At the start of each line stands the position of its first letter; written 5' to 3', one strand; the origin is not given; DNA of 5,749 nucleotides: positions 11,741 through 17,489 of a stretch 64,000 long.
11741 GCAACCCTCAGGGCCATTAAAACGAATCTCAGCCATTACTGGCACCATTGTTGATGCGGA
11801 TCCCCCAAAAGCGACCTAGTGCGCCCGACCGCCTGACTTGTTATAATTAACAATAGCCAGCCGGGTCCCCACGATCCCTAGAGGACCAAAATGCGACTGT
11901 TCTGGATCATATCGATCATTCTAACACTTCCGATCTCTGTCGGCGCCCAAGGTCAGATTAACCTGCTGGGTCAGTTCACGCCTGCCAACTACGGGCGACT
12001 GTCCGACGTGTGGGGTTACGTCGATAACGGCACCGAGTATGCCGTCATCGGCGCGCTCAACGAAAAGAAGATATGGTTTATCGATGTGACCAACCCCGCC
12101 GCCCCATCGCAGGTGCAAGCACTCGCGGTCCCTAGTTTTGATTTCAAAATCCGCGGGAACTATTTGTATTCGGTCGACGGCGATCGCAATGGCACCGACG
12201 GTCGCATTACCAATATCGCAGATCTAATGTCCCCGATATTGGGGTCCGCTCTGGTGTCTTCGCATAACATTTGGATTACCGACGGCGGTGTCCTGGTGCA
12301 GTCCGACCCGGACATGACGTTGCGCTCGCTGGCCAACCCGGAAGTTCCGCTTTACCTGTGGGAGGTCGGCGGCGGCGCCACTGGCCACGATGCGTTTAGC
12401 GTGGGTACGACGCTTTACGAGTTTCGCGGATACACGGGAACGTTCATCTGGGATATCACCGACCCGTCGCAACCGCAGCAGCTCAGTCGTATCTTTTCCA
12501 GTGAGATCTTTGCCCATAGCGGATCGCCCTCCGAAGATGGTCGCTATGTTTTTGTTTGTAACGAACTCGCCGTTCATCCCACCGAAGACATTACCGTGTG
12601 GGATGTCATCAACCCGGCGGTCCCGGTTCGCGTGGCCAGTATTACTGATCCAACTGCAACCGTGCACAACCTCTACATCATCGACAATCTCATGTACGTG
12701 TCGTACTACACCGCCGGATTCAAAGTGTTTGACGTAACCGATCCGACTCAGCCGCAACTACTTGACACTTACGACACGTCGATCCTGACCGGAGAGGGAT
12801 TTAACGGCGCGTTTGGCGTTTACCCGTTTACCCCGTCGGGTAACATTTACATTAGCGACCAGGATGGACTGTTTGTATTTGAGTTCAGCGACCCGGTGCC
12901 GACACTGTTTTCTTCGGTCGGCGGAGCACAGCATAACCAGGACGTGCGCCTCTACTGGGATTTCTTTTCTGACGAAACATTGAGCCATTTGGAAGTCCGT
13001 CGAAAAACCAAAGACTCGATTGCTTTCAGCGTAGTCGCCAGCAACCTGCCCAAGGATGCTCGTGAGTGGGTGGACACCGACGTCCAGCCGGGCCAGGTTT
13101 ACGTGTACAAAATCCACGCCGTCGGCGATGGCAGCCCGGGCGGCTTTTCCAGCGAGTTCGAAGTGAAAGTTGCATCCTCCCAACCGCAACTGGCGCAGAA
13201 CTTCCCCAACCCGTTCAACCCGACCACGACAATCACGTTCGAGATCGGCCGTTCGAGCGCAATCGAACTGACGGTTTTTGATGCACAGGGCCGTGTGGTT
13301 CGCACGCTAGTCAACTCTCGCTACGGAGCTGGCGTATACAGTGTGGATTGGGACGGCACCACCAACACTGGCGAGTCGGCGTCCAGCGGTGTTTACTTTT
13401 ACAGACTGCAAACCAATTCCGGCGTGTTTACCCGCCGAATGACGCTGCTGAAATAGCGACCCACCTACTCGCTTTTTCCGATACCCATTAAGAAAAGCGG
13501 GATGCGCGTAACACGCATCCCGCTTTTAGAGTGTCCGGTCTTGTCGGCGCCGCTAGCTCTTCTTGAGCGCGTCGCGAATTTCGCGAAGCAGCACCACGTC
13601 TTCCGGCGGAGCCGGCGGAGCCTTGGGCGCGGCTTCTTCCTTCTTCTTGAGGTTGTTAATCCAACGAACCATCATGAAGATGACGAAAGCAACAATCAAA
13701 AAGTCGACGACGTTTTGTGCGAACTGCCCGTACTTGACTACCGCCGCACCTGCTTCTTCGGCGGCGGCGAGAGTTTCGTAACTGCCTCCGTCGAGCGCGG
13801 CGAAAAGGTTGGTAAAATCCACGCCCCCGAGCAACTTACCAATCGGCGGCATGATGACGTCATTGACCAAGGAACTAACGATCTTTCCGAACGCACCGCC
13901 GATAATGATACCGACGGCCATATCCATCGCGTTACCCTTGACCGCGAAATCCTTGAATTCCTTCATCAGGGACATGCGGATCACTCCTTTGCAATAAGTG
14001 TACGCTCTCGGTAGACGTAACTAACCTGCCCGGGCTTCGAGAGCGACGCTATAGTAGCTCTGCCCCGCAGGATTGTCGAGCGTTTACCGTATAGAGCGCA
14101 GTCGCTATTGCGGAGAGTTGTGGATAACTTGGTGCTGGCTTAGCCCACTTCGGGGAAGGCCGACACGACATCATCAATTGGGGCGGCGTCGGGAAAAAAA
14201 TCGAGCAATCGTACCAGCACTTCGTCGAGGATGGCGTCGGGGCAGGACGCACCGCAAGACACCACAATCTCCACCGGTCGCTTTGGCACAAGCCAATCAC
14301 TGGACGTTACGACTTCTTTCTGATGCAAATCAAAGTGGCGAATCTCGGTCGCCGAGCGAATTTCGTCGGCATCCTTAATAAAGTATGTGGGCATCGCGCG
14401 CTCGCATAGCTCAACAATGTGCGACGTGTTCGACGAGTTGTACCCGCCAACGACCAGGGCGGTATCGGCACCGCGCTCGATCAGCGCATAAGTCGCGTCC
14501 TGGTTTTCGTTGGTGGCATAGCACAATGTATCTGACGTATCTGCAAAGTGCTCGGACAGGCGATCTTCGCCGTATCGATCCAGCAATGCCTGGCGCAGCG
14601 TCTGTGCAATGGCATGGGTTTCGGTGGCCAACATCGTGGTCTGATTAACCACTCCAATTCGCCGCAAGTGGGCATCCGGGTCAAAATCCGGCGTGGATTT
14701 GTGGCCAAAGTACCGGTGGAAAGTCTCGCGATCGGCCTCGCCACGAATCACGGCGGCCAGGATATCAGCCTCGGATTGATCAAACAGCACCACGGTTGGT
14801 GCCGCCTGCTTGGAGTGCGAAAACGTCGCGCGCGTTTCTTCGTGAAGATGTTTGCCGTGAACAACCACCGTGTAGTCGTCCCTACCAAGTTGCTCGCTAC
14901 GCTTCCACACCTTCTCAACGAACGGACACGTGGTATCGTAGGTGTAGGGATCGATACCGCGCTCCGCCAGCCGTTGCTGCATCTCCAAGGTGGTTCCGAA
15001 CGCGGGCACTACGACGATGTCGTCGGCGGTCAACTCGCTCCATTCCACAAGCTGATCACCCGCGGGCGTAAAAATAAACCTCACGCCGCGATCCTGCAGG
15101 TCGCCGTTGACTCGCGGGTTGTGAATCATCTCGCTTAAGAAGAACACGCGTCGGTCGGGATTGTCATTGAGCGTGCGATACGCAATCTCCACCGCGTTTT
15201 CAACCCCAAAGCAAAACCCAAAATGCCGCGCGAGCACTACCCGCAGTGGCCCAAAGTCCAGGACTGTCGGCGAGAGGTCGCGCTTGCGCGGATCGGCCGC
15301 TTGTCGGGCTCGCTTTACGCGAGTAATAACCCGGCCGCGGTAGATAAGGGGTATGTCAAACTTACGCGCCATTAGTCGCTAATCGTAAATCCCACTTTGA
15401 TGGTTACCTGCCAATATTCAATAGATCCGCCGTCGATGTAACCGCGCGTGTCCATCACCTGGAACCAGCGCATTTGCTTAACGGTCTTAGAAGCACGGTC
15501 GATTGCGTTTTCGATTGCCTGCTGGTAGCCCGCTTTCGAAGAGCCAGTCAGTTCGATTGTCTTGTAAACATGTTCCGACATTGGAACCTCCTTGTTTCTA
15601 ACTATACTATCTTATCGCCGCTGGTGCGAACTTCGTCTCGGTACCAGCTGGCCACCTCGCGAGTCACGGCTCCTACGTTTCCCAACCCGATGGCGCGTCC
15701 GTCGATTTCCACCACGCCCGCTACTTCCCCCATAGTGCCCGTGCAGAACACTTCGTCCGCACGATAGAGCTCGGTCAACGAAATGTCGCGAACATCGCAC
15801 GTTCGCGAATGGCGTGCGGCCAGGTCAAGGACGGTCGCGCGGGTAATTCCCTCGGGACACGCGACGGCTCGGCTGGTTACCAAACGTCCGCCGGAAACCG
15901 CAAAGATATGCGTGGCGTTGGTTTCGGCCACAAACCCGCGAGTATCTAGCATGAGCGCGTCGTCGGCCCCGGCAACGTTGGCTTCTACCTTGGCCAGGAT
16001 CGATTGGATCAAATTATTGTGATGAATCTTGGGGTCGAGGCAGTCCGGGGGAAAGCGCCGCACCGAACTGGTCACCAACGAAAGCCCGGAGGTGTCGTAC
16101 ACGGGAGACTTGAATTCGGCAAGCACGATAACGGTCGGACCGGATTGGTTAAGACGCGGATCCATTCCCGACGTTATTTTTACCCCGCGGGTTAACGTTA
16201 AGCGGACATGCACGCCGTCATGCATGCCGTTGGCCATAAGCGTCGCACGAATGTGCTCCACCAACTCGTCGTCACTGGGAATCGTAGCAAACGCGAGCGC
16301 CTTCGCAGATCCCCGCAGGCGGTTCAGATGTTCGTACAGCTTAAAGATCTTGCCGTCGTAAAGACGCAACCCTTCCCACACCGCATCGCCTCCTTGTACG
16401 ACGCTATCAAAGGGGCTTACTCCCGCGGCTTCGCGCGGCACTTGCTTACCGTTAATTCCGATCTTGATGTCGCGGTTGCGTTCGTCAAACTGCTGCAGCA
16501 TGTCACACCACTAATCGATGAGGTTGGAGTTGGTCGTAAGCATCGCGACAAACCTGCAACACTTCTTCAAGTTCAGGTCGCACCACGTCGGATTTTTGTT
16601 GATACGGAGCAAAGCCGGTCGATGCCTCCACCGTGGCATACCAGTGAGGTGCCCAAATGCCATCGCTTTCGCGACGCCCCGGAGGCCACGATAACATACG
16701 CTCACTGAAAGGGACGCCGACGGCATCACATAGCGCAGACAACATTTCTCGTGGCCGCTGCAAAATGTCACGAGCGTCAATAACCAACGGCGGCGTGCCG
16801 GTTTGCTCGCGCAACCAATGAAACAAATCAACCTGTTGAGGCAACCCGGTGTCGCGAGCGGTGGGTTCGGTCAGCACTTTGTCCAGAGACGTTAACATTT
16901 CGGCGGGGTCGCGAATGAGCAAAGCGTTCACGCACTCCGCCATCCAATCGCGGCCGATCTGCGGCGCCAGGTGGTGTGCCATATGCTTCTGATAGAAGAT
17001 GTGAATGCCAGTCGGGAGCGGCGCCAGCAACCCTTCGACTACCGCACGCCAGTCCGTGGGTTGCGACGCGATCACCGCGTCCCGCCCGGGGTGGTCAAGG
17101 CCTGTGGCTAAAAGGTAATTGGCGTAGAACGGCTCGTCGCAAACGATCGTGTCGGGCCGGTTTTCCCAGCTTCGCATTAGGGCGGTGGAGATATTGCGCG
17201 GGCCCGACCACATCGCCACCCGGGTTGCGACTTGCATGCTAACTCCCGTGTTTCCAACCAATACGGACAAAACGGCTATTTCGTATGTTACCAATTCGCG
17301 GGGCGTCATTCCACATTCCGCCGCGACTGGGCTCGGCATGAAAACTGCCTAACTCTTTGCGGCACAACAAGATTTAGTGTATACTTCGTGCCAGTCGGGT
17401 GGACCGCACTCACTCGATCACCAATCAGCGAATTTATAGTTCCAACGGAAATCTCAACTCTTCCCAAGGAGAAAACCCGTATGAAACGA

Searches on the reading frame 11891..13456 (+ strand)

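Call 54: search_protein_families(library=pfam, proteins=[window:11891-13456:+], max_evalue=0.001)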
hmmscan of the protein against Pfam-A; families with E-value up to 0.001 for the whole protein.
window:11891-13456:+ (521 aa): 3 families
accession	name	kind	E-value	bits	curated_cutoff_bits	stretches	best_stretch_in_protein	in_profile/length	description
PF13860.13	FlgD_ig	-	7.3e-11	42.3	27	1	453-509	20-76/79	FlgD Ig-like domain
PF13585.12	CHU_C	-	4.5e-06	27.1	27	1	448-509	20-73/86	CHU_C Type IX secretion signal domain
PF18962.6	Por_Secre_tail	-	9.5e-06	26.3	27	1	438-516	2-72/75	Secretion system C-terminal sorting domain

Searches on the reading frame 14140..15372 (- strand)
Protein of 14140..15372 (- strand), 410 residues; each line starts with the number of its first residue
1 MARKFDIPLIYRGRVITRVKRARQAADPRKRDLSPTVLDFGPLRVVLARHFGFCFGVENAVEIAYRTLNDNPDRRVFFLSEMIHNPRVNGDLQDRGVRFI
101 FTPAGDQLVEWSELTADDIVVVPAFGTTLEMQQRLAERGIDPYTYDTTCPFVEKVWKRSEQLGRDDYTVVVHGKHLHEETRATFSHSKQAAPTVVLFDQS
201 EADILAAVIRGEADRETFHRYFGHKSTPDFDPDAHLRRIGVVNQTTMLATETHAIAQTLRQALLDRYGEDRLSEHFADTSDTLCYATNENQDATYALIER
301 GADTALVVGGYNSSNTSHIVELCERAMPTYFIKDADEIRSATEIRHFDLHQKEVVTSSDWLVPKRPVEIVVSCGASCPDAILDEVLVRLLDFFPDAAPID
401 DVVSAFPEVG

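Call 54: search_protein_families(library=pfam, proteins=[window:14140-15372:-], max_evalue=0.001)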
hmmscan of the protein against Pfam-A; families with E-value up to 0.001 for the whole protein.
window:14140-15372:- (410 aa): 1 family
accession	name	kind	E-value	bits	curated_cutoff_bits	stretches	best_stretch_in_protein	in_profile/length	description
PF02401.23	LYTB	-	3.1e-66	223.8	24.5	1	45-389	1-266/267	LytB protein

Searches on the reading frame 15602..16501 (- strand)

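Call 77: search_protein_families(library=pfam, proteins=[window:15602-16501:-], max_evalue=0.0001)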
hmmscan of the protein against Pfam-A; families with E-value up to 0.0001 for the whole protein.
window:15602-16501:- (299 aa): 1 family
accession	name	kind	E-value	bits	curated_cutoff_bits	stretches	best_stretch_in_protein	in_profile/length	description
PF01063.24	Aminotran_4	-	1.7e-42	146.2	28.5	1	41-266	2-223/223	Amino-transferase class IV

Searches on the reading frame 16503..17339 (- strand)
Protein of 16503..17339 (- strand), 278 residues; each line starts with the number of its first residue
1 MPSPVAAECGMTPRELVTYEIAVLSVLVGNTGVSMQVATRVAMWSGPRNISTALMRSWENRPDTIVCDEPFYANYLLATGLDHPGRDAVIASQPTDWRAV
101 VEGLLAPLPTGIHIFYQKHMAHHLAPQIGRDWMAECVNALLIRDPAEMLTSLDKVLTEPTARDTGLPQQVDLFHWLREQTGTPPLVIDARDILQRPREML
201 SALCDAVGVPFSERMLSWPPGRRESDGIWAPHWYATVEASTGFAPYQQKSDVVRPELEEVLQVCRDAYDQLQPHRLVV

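Call 77: search_protein_families(library=pfam, proteins=[window:16503-17339:-], max_evalue=0.0001)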
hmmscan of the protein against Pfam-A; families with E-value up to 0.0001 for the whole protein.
window:16503-17339:- (278 aa): 1 family
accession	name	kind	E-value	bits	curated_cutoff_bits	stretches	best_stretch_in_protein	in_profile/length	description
PF19798.5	Sulfotransfer_5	-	1.4e-58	198.5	23.2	1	40-254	2-208/226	Sulfotransferase domain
